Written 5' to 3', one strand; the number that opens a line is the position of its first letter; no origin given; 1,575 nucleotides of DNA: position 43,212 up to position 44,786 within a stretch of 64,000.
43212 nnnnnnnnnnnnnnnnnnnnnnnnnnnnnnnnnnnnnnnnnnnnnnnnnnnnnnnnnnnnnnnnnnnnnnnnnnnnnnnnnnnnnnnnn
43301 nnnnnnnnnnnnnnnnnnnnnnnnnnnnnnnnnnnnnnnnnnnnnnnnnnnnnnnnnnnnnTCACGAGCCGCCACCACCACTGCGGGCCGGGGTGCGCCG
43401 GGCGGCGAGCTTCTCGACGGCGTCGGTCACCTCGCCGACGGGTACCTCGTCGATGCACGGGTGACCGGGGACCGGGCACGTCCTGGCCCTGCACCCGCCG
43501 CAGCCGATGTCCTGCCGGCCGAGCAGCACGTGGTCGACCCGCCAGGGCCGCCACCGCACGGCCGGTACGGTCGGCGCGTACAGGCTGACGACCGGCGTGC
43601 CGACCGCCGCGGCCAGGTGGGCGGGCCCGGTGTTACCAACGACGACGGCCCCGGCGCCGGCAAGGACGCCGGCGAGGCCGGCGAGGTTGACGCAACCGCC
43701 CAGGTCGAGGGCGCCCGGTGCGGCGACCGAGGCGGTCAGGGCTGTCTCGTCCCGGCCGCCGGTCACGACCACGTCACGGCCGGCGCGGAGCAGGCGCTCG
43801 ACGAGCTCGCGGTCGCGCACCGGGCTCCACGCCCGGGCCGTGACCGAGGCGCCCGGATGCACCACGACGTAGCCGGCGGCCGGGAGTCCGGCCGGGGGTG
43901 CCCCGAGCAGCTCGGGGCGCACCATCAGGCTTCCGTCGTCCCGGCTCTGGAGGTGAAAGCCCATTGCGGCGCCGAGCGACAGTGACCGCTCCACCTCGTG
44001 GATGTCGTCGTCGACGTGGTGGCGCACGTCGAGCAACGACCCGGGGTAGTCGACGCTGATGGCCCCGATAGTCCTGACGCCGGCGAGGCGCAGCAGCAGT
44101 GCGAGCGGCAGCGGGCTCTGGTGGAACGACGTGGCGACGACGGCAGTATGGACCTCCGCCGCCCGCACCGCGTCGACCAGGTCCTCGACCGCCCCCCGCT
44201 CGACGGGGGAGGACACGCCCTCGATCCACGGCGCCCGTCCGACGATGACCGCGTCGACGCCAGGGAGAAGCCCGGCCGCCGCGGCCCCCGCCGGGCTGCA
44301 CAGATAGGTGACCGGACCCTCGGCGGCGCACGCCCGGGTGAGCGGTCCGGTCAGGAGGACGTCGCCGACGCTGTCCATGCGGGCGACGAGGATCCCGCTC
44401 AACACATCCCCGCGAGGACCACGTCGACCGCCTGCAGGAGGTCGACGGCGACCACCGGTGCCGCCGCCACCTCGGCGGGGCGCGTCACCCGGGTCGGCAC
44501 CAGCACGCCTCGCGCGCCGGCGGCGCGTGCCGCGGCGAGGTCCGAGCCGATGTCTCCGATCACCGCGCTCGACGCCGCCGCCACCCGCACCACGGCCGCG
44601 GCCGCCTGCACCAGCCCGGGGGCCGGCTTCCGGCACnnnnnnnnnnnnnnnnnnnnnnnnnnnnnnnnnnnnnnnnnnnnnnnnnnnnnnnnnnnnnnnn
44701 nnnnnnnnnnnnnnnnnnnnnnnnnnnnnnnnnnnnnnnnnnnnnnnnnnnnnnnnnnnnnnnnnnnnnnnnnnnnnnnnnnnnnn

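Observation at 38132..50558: Complete ADP-heptose pathway embedded in a 12-kb glycosyltransferase island with carbamoyl- and pyruvyl-transferases in a high-GC Gram-positive-type genome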

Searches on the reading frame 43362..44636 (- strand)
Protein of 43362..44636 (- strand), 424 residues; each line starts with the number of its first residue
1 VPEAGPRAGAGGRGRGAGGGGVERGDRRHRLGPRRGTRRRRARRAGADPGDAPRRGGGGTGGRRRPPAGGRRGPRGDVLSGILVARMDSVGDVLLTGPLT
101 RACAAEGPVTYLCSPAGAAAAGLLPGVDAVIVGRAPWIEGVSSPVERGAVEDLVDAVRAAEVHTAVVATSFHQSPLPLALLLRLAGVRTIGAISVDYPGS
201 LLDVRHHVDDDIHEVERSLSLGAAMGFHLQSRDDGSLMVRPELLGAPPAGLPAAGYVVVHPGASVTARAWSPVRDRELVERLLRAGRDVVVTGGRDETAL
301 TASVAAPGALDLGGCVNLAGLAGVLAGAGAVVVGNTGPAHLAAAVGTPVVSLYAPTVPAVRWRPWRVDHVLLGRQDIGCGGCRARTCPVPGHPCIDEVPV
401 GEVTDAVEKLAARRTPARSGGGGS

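Call 4: search_protein_families(library=pfam, proteins=[window:43362-44636:-], max_evalue=0.01)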
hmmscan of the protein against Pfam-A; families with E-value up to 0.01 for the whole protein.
window:43362-44636:- (424 aa): 1 family
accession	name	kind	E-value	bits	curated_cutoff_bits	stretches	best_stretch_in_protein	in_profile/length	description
PF01075.23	Glyco_transf_9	-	1.4e-22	80.6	22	1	200-389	49-243/247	Glycosyltransferase family 9 (heptosyltransferase)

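Call 34: search_protein_families(library=ncbifam, proteins=[window:43362-44636:-], max_evalue=0.00001)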
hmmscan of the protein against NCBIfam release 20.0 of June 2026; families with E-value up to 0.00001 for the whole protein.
window:43362-44636:- (424 aa): 6 families
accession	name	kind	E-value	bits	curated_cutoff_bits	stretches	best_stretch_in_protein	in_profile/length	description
TIGR02201.1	heptsyl_trn_III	equivalog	5.2e-17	61.9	170.2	1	209-379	133-311/344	putative lipopolysaccharide heptosyltransferase III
TIGR02193.1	heptsyl_trn_I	equivalog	1.4e-15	57.3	185.3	1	82-375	2-303/320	lipopolysaccharide heptosyltransferase I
NF007742.0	PRK10422.1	equivalog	1.6e-12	46.9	467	1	253-370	178-304/352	lipopolysaccharide core heptosyltransferase RfaQ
TIGR02195.1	heptsyl_trn_II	equivalog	2.2e-12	46.8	134.6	1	257-411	177-338/339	lipopolysaccharide heptosyltransferase II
NF008204.0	PRK10964.1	equivalog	1e-10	41.3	437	1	202-359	128-285/322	lipopolysaccharide heptosyltransferase RfaC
NF008162.0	PRK10916.1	equivalog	7.6e-06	25.3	569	0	260-359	186-293/348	ADP-heptose--LPS heptosyltransferase RfaF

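Call 41: search_solved_structures(query=window:43362-44405:-, max_evalue=0.001)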
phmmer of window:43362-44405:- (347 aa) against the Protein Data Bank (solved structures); distinct sequences matched with E-value up to 0.001: 5.
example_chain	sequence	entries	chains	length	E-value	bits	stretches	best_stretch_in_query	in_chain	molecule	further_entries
6dfe_A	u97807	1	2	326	4.7e-09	39.1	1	6-282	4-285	ADP-heptose--LPS heptosyltransferase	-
2gt1_A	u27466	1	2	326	4.7e-09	39.1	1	6-282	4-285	Lipopolysaccharide heptosyltransferase-1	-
2h1f_A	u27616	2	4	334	5.1e-09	39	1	6-282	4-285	Lipopolysaccharide heptosyltransferase-1 | Lipopolysaccharide heptosyltransferase 1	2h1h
1psw_A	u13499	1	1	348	5.9e-06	29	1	184-282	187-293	ADP-HEPTOSE LPS HEPTOSYLTRANSFERASE II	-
3tov_A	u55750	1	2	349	0.00012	24.6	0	183-299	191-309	Glycosyl transferase family 9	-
